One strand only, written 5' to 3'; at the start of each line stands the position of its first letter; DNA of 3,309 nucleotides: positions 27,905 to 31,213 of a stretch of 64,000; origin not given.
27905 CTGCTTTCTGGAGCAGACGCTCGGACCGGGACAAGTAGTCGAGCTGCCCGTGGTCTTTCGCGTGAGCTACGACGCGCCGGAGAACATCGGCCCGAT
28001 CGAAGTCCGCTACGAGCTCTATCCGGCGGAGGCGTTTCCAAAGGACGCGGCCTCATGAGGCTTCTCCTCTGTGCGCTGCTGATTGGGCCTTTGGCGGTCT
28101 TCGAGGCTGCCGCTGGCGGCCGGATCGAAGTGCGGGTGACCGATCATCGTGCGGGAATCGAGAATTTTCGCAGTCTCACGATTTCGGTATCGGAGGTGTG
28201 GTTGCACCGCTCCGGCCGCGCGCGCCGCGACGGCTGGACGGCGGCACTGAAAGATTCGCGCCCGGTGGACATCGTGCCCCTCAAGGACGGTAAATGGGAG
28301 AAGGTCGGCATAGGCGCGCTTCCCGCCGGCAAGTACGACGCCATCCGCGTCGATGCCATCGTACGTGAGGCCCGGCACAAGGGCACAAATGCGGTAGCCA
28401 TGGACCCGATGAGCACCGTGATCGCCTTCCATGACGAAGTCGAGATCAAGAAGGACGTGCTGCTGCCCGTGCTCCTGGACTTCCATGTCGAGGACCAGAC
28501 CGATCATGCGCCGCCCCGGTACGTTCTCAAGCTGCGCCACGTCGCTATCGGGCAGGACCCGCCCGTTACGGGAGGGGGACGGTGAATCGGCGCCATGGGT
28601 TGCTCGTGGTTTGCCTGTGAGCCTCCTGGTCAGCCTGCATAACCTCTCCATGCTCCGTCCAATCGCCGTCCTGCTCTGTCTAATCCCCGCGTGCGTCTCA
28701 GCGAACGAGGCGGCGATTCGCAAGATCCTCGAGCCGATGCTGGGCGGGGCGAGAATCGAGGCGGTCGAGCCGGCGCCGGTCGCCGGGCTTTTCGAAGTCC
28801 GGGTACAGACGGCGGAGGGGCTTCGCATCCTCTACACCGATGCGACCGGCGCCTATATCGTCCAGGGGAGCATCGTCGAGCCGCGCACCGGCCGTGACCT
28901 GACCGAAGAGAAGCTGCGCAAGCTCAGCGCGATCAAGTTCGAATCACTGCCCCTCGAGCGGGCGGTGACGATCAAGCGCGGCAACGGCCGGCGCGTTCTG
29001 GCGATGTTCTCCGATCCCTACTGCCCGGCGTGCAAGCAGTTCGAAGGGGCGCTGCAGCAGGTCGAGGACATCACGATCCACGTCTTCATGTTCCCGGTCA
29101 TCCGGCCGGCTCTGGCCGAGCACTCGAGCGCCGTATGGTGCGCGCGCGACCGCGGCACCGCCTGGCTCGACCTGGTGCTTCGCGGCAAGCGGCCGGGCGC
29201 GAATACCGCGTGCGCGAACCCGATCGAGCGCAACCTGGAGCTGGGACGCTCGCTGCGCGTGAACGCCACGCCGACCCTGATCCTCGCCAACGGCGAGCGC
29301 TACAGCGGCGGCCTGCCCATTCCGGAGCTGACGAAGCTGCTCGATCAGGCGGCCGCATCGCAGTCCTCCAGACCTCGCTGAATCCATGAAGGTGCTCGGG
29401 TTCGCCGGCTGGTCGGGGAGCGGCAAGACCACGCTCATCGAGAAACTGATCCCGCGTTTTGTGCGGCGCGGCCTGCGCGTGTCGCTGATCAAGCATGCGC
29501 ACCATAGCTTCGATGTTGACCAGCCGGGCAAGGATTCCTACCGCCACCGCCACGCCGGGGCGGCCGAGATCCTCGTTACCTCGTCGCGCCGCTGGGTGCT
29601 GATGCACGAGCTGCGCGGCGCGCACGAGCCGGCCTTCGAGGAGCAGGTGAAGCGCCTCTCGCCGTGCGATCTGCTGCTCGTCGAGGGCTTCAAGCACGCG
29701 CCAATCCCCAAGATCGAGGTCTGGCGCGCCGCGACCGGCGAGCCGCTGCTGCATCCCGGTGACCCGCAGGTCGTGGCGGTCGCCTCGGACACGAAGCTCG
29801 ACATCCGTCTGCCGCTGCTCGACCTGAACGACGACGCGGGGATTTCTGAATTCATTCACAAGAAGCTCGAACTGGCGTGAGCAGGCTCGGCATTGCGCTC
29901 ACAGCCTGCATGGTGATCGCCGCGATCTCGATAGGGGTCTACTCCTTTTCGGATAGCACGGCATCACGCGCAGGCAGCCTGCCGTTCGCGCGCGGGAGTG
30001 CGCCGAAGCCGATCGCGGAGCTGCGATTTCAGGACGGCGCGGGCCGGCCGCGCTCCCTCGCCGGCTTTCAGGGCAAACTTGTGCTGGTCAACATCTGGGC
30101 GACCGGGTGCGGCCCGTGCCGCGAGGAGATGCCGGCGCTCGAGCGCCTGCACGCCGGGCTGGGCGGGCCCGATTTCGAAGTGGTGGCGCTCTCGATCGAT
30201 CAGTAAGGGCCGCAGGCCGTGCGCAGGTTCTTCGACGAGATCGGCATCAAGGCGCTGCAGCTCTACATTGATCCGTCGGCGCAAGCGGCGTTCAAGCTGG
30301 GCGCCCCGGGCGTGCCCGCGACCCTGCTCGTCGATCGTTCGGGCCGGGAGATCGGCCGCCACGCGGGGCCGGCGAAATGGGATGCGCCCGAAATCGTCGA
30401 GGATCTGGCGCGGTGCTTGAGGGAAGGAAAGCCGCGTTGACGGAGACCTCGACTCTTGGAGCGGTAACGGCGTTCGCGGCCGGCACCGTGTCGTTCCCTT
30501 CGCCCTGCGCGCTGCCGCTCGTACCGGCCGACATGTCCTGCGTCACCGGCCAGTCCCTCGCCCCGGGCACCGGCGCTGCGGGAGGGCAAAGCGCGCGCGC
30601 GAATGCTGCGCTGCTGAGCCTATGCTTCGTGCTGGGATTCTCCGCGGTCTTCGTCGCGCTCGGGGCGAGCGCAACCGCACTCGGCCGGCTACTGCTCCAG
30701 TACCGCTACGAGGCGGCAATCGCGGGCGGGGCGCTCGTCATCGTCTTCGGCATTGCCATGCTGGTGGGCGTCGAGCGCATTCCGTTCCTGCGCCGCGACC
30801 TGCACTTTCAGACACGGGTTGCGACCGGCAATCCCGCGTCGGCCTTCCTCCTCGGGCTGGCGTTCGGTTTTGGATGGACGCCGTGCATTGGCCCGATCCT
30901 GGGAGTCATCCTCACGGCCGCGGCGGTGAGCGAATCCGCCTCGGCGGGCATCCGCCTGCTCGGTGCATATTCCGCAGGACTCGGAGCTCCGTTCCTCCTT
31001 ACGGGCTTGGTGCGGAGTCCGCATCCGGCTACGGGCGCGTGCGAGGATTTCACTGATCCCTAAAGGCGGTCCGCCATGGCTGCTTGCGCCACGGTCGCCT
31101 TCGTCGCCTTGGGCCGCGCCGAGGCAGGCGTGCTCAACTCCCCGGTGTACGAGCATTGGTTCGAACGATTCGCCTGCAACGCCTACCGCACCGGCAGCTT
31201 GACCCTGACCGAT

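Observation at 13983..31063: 17-kb single-strand gene train: ECF switch, Aio-like dehydrogenase, two soluble carriers, dedicated cbb3-type oxidase and all maturation factors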

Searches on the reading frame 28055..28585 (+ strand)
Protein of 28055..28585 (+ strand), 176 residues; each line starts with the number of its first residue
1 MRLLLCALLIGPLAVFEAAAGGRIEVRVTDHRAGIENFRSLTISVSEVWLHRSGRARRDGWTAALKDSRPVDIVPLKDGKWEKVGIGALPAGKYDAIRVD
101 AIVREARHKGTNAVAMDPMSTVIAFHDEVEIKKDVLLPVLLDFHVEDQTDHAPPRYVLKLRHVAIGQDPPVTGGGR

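Call 7: search_protein_families(library=pfam, proteins=[window:28055-28585:+], max_evalue=0.01)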
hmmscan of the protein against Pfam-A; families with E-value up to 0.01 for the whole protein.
window:28055-28585:+ (176 aa): 1 family
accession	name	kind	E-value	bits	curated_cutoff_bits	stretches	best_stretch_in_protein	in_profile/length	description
PF14321.11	DUF4382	-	1.2e-09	38.9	25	1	22-147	2-121/136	Domain of unknown function (DUF4382)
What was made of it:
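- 28055..28585 (+): DUF4382 protein with a signal peptide. Pfam DUF4382 (call 7).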

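Call 27: search_protein_families(library=ncbifam, proteins=[window:28055-28585:+], max_evalue=0.001)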
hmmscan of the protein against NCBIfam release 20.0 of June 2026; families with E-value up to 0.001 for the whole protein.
window:28055-28585:+ (176 aa): 0 families

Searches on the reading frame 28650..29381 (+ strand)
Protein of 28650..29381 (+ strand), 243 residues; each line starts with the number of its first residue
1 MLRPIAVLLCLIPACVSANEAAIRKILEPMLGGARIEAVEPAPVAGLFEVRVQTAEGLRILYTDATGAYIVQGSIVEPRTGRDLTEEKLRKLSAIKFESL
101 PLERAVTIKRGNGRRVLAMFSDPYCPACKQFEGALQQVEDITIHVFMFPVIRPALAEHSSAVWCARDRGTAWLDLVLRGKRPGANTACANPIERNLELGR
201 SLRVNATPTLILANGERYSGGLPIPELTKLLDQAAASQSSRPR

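Call 7: search_protein_families(library=pfam, proteins=[window:28650-29381:+], max_evalue=0.01)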
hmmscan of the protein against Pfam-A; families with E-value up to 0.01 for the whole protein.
window:28650-29381:+ (243 aa): 4 families
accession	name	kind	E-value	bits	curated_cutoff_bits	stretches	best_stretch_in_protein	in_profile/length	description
PF13098.12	Thioredoxin_2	-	6.4e-23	81.5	27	1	110-231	2-104/104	Thioredoxin-like domain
PF10411.14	DsbC_N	-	2.4e-17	62.7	25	1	17-86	4-70/70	Disulfide bond isomerase protein N-terminal domain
PF13462.12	Thioredoxin_4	-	0.00015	22.4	23.2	0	190-232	123-164/165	Thioredoxin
PF00085.26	Thioredoxin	-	0.008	16.6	23.5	0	114-140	19-45/103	Thioredoxin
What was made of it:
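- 28650..29381 (+): DsbC/G-like disulfide isomerase (window-specific accessory). Pfam DsbC_N and Thioredoxin_2 (call 7).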

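Call 75: search_protein_families(library=ncbifam, proteins=[window:28650-29381:+], max_evalue=0.001)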
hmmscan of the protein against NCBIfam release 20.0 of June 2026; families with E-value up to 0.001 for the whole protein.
window:28650-29381:+ (243 aa): 2 families
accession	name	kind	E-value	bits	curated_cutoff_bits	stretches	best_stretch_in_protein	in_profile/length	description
NF008129.0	PRK10877.1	equivalog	8.2e-21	74.3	215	1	6-239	9-235/237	bifunctional protein-disulfide isomerase/oxidoreductase DsbC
NF008657.0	PRK11657.1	equivalog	1.2e-09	37.8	124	1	59-229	59-246/251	thiol:disulfide interchange protein DsbG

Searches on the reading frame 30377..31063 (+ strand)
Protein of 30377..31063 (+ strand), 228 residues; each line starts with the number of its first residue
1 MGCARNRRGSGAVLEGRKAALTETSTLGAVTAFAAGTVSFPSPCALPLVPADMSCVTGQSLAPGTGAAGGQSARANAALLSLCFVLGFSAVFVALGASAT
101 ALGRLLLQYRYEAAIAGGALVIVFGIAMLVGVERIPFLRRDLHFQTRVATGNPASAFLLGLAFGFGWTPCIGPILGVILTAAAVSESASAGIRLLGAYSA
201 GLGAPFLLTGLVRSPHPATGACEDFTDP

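Call 7: search_protein_families(library=pfam, proteins=[window:30377-31063:+], max_evalue=0.01)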
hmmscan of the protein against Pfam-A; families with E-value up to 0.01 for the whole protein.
window:30377-31063:+ (228 aa): 2 families
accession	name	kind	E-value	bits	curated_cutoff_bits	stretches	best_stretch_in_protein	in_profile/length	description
PF02683.22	DsbD_TM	-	4.2e-12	46.3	27.1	1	30-212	6-184/219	Cytochrome C biogenesis protein transmembrane domain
PF13386.12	DsbD_2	-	1.3e-05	25.6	24.9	1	76-212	30-173/199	Cytochrome C biogenesis protein transmembrane region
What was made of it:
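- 30377..31063 (+): CcdA-like thiol transporter, apparently truncated at the C-terminus; the start may instead be 30437. Pfam DsbD_TM matches profile positions 6-184 of 219 (call 7).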
